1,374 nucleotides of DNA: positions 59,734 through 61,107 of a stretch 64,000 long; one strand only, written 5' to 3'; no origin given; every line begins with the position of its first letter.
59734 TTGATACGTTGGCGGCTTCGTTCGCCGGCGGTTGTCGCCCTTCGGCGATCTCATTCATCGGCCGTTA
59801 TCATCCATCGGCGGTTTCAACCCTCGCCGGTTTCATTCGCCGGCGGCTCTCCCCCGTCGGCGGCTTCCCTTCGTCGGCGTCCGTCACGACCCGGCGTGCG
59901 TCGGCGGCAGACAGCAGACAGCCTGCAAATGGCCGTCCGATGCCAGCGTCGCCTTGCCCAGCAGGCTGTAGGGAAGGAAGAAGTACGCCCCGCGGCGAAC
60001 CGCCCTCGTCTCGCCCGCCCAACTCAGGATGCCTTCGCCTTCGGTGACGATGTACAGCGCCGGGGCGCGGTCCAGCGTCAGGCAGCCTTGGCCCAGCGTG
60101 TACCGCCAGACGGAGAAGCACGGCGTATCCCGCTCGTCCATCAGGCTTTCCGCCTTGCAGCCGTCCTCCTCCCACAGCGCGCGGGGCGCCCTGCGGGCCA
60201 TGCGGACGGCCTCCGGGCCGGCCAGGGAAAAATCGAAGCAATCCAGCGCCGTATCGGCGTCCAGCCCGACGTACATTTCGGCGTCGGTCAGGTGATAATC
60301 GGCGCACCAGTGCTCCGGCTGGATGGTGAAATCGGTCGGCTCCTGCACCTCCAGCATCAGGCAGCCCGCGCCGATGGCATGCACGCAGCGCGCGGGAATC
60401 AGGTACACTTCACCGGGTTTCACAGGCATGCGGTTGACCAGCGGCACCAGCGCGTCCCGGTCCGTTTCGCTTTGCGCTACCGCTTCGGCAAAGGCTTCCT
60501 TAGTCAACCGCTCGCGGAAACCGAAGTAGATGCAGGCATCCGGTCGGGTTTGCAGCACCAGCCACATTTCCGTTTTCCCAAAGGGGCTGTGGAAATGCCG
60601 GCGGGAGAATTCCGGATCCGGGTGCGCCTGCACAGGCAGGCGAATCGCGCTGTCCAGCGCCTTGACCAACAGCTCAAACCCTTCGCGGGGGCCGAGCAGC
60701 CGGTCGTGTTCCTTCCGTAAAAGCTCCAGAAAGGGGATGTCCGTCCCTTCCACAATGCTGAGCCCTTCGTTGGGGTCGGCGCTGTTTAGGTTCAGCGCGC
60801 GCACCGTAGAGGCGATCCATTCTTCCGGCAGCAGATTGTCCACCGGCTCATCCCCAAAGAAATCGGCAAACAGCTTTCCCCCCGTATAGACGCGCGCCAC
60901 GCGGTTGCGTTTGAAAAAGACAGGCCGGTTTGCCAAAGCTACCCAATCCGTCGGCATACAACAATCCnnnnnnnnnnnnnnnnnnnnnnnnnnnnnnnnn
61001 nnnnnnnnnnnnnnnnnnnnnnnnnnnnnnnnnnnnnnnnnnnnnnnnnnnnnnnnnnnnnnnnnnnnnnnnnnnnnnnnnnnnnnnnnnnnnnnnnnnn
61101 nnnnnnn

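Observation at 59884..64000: Second, divergent GRE locus: GRE (GCxE type), FGGY kinase and a second PMI-like cupin, with no activase in view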

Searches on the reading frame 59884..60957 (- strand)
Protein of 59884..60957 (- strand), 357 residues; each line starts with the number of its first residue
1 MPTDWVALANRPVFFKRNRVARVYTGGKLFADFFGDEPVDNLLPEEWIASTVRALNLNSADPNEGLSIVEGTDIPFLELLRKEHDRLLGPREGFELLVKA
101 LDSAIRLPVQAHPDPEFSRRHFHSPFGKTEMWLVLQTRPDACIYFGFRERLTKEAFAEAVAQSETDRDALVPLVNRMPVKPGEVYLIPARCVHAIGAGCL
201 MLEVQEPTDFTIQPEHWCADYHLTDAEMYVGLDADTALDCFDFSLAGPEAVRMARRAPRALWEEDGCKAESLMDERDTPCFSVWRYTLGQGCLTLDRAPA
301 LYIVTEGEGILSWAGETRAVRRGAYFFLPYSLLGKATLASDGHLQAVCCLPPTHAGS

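Call 5: search_protein_families(library=pfam, proteins=[window:59884-60957:-])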
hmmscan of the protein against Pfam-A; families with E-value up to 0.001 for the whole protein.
window:59884-60957:- (357 aa): 1 family
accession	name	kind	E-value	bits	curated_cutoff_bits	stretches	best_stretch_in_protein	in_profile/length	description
PF07883.17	Cupin_2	-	0.00061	19.9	27.2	0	300-329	20-49/70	Cupin domain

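Call 6: search_protein_families(library=ncbifam, proteins=[window:59884-60957:-], max_evalue=0.01)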
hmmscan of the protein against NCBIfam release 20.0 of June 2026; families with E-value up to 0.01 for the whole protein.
window:59884-60957:- (357 aa): 1 family
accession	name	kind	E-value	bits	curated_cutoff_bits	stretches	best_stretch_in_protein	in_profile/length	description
TIGR00218.1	manA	equivalog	6.7e-13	48.5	116.2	2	169-332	201-344/359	mannose-6-phosphate isomerase, class I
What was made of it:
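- Checked: PMI-like cupin, 59884..60957: TIGR00218 manA at 48.5 bits, below its 116 cutoff (call 6).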

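Call 30: search_solved_structures(query=window:59884-60957:-, max_evalue=1, show_alignments=2)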
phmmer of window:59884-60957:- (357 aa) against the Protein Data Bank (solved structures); distinct sequences matched with E-value up to 1: 11.
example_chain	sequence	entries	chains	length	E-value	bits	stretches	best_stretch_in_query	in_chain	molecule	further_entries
1qwr_A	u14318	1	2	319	1e-17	67.2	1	77-213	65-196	Mannose-6-phosphate isomerase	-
1zx5_A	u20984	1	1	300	1.8e-06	30.3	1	67-206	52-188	mannosephosphate isomerase, putative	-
6xz3_A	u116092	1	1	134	0.49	12.4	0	139-215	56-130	Talin rod domain-containing protein 1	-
6xyw_Bv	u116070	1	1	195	0.58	12.1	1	77-175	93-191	AT5g49210/K21P3_8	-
5khu_J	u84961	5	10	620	0.67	11.9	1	202-249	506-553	Cell division cycle protein 16 homolog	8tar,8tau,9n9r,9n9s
6a55_A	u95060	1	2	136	0.7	11.9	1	291-328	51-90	Novel protein with potential Cupin domain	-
6a53_A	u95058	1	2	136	0.71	11.9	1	291-328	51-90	Novel protein with potential Cupin domain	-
4ui9_J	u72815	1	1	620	0.77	11.7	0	202-247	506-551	CELL DIVISION CYCLE PROTEIN 16 HOMOLOG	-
4ui9_K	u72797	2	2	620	0.77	11.7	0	202-247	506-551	CELL DIVISION CYCLE PROTEIN 16 HOMOLOG | ANAPHASE-PROMOTING COMPLEX SUBUNIT 6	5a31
5g04_J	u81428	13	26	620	0.77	11.7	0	202-247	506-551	CELL DIVISION CYCLE PROTEIN 16 HOMOLOG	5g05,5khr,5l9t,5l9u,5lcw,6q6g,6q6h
5tfz_A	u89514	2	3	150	0.83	11.6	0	291-328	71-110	dimethylsulfoniopropionate lyase DddK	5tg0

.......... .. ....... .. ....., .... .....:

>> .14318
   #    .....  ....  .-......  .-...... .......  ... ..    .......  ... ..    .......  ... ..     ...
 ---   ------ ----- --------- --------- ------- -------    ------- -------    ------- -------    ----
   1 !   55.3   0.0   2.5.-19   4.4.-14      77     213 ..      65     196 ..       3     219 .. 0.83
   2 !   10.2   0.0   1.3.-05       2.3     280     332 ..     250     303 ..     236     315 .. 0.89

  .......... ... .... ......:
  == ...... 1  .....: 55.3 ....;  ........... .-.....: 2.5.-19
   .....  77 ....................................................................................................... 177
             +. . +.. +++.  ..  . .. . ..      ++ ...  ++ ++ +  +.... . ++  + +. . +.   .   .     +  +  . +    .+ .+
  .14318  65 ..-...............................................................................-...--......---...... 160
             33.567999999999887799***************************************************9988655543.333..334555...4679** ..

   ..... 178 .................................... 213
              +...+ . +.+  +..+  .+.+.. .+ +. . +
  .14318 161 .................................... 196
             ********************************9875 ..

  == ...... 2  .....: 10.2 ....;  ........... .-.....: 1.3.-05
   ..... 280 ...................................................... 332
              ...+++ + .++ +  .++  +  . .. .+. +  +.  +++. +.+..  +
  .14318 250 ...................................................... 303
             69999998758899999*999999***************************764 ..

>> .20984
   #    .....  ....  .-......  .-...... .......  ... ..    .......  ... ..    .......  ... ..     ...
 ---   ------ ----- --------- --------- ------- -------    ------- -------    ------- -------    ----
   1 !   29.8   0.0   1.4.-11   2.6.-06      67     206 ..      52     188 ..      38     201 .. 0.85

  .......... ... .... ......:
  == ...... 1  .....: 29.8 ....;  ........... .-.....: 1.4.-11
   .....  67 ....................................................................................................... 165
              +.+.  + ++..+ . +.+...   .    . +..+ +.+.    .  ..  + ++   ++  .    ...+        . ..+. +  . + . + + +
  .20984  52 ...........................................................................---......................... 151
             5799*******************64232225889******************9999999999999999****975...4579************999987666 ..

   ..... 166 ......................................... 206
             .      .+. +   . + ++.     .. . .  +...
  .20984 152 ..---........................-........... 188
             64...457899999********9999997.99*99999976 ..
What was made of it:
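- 59884..60957 (-): PMI2, a type-I phosphomannose-isomerase-like Zn cupin, 357 aa. Paralog of PMI1 at 28200..29306. The QxHPD / GKTE / VHA blocks align with B. subtilis PMI 1qwr (call 30).
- On Class I mannose-6-phosphate isomerase (ManA/Pmi): QxHPD, GKTE and VHA blocks are conserved relative to PMI 1qwr (call 30).
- Checked: PDB 1qwr, B. subtilis PMI, at 1e-17 (call 30).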

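Call 49: find_homologous_proteins(query=window:59884-60957:-, max_evalue=0.00001)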
Query window:59884-60957:- (357 aa): 2563 proteins with E <= 0.00001 among 6964 candidates; the best 120 are listed.
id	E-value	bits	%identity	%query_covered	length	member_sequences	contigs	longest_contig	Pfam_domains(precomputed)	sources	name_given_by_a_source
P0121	2.7e-216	736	89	99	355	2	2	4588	-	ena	-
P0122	9.2e-177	606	74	99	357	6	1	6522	-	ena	-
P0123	2.7e-171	587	72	99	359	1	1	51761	-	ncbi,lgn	-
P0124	1.0e-167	576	72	99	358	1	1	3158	-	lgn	-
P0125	1.6e-167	575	72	100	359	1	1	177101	-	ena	-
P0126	8.4e-166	569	70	99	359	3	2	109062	-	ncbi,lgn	-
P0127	4.9e-165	567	71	99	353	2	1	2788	-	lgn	-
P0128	4.3e-160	551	66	99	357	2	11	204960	-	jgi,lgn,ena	-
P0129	6.4e-156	537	66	99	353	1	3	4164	-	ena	-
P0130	2.2e-140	486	60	97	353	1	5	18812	PF21621.4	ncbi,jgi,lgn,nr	ncbi:MAG: mannose-6-phosphate isomerase [Clostridiaceae bacterium]|nr:mannose-6-phosphate isomerase 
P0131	1.2e-136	474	59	97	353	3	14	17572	-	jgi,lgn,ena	-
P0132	2.1e-135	469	60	99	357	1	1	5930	-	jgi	jgi:mannose-6-phosphate isomerase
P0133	2.3e-135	469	57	99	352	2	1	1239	PF07883.18,PF21621.4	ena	-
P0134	3.9e-135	469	57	99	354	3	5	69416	PF21621.4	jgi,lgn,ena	-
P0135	4.5e-135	468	60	97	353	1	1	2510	-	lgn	-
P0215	3.7e-126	439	55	97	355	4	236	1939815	PF21621.4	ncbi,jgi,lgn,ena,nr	ncbi:MAG: mannose-6-phosphate isomerase [Clostridiales bacterium]|jgi:mannose-6-phosphate isomerase|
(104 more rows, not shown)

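Call 50: find_encoding_contigs(protein=P0215, flank=10000, max_places=3)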
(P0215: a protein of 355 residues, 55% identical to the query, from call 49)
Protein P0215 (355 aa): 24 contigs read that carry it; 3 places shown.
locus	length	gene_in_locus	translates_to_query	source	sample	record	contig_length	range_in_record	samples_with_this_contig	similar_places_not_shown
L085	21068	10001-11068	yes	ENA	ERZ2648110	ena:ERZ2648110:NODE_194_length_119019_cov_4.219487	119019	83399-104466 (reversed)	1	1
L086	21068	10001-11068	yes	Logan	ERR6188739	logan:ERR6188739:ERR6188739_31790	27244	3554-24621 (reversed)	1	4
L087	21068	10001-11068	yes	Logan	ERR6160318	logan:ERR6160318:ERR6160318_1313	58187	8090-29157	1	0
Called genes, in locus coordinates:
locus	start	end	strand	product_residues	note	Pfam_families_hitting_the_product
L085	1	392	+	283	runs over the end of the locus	PF00574:CLP_protease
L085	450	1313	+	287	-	PF02673:BacA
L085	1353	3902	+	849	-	PF17854:FtsK_alpha, PF01580:FtsK_SpoIIIE, PF01935:DUF87 (weak), PF09397:FtsK_gamma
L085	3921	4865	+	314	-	PF00753:Lactamase_B, PF23023:Anti-Pycsar_Apyc1 (weak), PF12706:Lactamase_B_2 (faint)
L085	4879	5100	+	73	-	PF11213:DUF3006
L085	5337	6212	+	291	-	PF13353:Fer4_12, PF04055:Radical_SAM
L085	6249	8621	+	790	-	PF02901:PFL-like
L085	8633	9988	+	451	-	PF00370:FGGY_N, PF02782:FGGY_C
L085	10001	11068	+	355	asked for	PF21621:MPI_cupin_dom (weak)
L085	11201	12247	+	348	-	-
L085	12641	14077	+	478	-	PF01266:DAO, PF07992:Pyr_redox_2 (faint), PF13738:Pyr_redox_3 (faint), PF04324:Fer2_BFD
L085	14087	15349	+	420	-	PF00070:Pyr_redox (faint), PF00890:FAD_binding_2 (weak), PF01266:DAO (faint), PF03486:HI0933_like (faint), PF07992:Pyr_redox_2, PF12831:FAD_oxidored, PF13450:NAD_binding_8 (faint), PF13738:Pyr_redox_3 (weak)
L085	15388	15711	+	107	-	PF07892:DUF1667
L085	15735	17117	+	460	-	PF01120:Alpha_L_fucos, PF00754:F5_F8_type_C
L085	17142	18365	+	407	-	PF00753:Lactamase_B, PF19583:ODP, PF12706:Lactamase_B_2 (weak), PF00258:Flavodoxin_1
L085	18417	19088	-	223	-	PF04542:Sigma70_r2, PF04539:Sigma70_r3, PF08281:Sigma70_r4_2 (faint), PF04545:Sigma70_r4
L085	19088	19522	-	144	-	PF13581:HATPase_c_2, PF02518:HATPase_c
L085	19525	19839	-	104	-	PF01740:STAS, PF13466:STAS_2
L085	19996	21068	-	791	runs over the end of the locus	PF02837:Glyco_hydro_2_N, PF22666:Glyco_hydro_2_N2, PF00703:Glyco_hydro_2 (weak), PF02836:Glyco_hydro_2_C, PF18565:Glyco_hydro2_C5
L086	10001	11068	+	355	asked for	PF21621:MPI_cupin_dom (weak)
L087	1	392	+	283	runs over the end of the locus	PF00574:CLP_protease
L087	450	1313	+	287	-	PF02673:BacA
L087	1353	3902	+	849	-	PF17854:FtsK_alpha, PF01580:FtsK_SpoIIIE, PF01935:DUF87 (weak), PF09397:FtsK_gamma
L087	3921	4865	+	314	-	PF00753:Lactamase_B, PF23023:Anti-Pycsar_Apyc1 (weak), PF12706:Lactamase_B_2 (faint)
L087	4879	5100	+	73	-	PF11213:DUF3006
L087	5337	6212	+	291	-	PF13353:Fer4_12, PF04055:Radical_SAM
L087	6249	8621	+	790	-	PF02901:PFL-like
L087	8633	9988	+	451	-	PF00370:FGGY_N, PF02782:FGGY_C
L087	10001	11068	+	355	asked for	PF21621:MPI_cupin_dom (weak)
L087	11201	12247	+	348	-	-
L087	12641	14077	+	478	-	PF01266:DAO, PF07992:Pyr_redox_2 (faint), PF13738:Pyr_redox_3 (faint), PF04324:Fer2_BFD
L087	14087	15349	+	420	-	PF00070:Pyr_redox (faint), PF00890:FAD_binding_2 (weak), PF01266:DAO (faint), PF03486:HI0933_like (faint), PF07992:Pyr_redox_2, PF12831:FAD_oxidored, PF13450:NAD_binding_8 (faint), PF13738:Pyr_redox_3 (weak)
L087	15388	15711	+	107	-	PF07892:DUF1667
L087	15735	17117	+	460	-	PF01120:Alpha_L_fucos, PF00754:F5_F8_type_C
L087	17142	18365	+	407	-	PF00753:Lactamase_B, PF19583:ODP, PF12706:Lactamase_B_2 (weak), PF00258:Flavodoxin_1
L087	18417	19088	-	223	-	PF04542:Sigma70_r2, PF04539:Sigma70_r3, PF08281:Sigma70_r4_2 (faint), PF04545:Sigma70_r4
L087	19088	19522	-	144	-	PF13581:HATPase_c_2, PF02518:HATPase_c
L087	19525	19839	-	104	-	PF01740:STAS, PF13466:STAS_2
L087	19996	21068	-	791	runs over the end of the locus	PF02837:Glyco_hydro_2_N, PF22666:Glyco_hydro_2_N2, PF00703:Glyco_hydro_2 (weak), PF02836:Glyco_hydro_2_C, PF18565:Glyco_hydro2_C5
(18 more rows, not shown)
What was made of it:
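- An alpha-L-fucosidase lies about 4 kb downstream in one species (L085, call 50).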

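Call 81: search_protein_families(library=ncbifam, proteins=[L085:8633-9988:+, L085:11201-12247:+], max_evalue=0.00001)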
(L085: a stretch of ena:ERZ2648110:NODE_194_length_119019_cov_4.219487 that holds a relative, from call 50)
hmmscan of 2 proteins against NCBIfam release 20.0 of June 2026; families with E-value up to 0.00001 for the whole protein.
L085:8633-9988:+ (451 aa): 8 families
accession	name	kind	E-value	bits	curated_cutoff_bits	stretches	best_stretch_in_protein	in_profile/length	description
TIGR01312.1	XylB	equivalog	1.6e-43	149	380.25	1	4-447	1-450/481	xylulokinase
TIGR01311.1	glycerol_kin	equivalog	6.2e-27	94.1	590.35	2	4-256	4-271/496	glycerol kinase GlpK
TIGR01314.1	gntK_FGGY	equivalog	9.6e-24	83.8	648.55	1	3-449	2-463/505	gluconokinase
NF000756.0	PRK00047.1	subfamily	5.7e-20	71.1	498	1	4-448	8-464/502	glycerol kinase GlpK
NF011601.0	PRK15027.1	equivalog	1.2e-15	56.9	912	1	4-219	3-216/484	xylulokinase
NF008187.0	PRK10939.1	equivalog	5.6e-13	48.3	528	1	385-447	409-470/521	autoinducer-2 kinase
NF003154.0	PRK04123.1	equivalog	1.5e-11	43.7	428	1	394-449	450-505/554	ribulokinase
TIGR02627.1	rhamnulo_kin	equivalog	9.3e-07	27.8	527.95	1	137-265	139-269/454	rhamnulokinase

L085:11201-12247:+ (348 aa): 0 families

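Call 91: search_protein_families(library=pfam, proteins=[L085:11201-12247:+], max_evalue=0.1)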
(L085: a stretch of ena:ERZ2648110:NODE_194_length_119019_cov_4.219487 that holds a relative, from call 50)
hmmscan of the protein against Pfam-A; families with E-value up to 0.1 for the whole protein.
L085:11201-12247:+ (348 aa): 1 family
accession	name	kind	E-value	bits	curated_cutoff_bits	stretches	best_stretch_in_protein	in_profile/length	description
PF17224.9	DUF5300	-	0.081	13.6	27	0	249-298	10-60/99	Domain of unknown function (DUF5300)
